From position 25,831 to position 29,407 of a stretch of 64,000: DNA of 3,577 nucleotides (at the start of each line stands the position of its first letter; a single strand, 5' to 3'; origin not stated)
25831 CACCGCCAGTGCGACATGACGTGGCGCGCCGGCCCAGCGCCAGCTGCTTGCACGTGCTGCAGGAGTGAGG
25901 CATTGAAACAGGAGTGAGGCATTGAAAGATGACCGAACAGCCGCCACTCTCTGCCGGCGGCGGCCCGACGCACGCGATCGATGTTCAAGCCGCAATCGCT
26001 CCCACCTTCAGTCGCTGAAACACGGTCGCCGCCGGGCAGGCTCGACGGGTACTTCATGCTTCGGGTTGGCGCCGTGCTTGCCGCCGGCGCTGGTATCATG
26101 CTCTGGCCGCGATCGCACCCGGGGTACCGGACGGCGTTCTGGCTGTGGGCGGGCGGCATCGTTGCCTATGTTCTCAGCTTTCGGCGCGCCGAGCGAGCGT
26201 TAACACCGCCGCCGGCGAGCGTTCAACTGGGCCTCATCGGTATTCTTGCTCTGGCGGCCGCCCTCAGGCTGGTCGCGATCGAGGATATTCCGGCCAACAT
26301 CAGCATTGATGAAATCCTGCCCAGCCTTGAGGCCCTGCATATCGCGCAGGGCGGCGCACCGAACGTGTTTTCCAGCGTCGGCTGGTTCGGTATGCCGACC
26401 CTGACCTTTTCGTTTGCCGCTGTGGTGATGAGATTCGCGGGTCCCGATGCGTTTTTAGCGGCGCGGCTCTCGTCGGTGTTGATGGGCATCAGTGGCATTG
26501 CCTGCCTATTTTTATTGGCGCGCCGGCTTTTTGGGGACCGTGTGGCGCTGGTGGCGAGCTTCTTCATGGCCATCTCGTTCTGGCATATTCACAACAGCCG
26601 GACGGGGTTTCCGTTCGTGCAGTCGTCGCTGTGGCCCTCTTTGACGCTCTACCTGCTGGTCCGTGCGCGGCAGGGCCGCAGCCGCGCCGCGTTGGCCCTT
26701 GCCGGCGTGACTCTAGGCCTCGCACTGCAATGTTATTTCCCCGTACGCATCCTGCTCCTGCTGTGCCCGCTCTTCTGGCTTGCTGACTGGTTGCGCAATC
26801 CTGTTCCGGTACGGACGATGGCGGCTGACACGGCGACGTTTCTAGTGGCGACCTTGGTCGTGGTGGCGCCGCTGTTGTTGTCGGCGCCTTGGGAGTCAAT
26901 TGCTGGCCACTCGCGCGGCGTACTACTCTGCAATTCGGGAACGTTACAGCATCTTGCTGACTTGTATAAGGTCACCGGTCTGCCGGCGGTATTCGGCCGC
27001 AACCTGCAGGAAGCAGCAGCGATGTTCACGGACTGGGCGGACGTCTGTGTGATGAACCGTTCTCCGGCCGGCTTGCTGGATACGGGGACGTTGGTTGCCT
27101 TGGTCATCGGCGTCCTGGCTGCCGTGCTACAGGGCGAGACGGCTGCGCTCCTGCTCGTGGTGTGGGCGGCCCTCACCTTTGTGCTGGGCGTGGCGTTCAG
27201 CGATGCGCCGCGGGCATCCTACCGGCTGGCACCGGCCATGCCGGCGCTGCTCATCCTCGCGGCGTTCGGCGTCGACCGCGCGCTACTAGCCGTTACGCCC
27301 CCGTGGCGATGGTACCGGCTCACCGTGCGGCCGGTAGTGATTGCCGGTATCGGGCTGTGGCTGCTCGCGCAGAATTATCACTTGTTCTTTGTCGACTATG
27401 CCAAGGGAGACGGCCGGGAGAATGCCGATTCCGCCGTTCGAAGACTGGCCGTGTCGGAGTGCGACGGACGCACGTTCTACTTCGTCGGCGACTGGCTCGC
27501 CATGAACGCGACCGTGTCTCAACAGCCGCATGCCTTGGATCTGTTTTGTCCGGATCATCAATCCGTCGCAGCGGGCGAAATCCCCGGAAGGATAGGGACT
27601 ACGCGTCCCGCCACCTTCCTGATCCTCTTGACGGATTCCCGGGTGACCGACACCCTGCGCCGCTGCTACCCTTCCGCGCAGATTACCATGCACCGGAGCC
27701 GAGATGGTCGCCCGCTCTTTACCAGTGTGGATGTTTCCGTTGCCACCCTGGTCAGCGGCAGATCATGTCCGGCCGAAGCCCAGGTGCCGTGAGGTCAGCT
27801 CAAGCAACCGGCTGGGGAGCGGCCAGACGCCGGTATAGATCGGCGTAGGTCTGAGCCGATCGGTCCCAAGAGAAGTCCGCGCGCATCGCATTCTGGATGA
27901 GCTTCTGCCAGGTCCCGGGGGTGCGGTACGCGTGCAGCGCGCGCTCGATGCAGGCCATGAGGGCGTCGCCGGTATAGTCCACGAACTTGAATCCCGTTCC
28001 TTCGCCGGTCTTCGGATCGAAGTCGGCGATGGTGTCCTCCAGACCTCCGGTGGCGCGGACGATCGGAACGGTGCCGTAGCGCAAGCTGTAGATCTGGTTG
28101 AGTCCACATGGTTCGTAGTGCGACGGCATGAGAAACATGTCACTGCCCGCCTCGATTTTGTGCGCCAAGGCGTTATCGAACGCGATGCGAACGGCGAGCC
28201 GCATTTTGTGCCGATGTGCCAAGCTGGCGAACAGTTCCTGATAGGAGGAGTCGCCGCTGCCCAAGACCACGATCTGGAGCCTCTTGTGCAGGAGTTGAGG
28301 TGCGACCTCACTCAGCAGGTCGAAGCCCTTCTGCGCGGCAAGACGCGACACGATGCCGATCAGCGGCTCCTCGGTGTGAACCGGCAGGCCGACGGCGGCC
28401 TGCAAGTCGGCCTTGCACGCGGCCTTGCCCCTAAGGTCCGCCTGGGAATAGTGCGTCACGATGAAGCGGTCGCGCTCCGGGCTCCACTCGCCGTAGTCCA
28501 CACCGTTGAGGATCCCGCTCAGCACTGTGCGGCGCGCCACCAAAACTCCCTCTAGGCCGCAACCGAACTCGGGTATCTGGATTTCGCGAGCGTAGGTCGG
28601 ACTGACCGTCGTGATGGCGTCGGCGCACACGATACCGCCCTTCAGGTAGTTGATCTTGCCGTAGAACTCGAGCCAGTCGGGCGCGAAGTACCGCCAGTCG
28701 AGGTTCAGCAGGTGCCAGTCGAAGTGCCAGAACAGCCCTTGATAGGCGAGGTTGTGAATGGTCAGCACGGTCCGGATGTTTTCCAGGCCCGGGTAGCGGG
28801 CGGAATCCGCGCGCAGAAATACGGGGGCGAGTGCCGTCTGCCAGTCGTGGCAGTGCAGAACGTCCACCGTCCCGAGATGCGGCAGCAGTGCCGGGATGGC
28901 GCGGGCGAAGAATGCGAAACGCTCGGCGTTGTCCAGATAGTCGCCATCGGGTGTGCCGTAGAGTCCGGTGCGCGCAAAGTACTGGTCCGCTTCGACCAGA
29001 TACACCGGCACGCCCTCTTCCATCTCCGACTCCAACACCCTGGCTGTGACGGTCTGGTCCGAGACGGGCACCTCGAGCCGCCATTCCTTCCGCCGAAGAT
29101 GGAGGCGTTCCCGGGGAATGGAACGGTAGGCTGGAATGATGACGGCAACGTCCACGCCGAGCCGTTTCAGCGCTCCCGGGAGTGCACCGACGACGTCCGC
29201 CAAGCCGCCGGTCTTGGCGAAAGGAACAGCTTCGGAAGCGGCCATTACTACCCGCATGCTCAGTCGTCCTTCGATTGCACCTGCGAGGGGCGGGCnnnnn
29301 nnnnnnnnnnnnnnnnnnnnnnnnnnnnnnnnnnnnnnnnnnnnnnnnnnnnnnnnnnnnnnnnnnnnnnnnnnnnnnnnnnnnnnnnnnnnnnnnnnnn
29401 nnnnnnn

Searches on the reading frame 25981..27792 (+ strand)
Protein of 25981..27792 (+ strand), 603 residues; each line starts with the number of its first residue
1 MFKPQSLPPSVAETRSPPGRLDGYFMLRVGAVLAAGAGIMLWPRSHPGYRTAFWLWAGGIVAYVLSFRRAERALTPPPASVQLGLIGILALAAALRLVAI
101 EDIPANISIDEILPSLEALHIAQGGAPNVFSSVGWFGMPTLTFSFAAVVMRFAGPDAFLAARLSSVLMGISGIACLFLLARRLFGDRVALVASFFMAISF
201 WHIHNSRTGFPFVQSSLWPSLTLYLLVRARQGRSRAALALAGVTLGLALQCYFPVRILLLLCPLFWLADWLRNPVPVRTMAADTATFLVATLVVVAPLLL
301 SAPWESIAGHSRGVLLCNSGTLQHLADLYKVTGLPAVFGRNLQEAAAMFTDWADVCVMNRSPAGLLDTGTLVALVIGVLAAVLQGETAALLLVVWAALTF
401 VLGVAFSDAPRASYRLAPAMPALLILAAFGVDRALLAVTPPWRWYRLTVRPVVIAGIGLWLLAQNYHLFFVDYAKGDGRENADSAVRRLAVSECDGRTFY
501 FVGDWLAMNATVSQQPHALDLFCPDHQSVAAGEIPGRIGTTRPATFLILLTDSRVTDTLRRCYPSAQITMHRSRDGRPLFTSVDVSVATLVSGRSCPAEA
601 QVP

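Call 71: search_protein_families(library=pfam, proteins=[window:25981-27792:+], max_evalue=0.00001)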
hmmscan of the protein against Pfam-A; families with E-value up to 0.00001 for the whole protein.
window:25981-27792:+ (603 aa): 1 family
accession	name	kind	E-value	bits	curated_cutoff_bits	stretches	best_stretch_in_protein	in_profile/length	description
PF13231.12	PMT_2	-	2.9e-10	41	26.1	1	142-281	6-148/160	Dolichyl-phosphate-mannose-protein mannosyltransferase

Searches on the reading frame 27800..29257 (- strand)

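Call 71: search_protein_families(library=pfam, proteins=[window:27800-29257:-], max_evalue=0.00001)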
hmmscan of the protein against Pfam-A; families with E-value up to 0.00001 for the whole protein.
window:27800-29257:- (485 aa): 4 families
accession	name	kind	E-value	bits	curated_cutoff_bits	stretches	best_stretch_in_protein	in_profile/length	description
PF08323.17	Glyco_transf_5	-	2.8e-85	286.3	22.7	1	2-239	1-237/239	Starch synthase catalytic domain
PF00534.26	Glycos_transf_1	-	2.2e-16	60.3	26.4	1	295-448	13-160/172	Glycosyl transferases group 1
PF13692.12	Glyco_trans_1_4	-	5.4e-10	40.1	27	1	298-413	2-118/142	Glycosyl transferases group 1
PF13439.12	Glyco_transf_4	-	1.2e-07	32.3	28.5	0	17-226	2-148/170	Glycosyltransferase Family 4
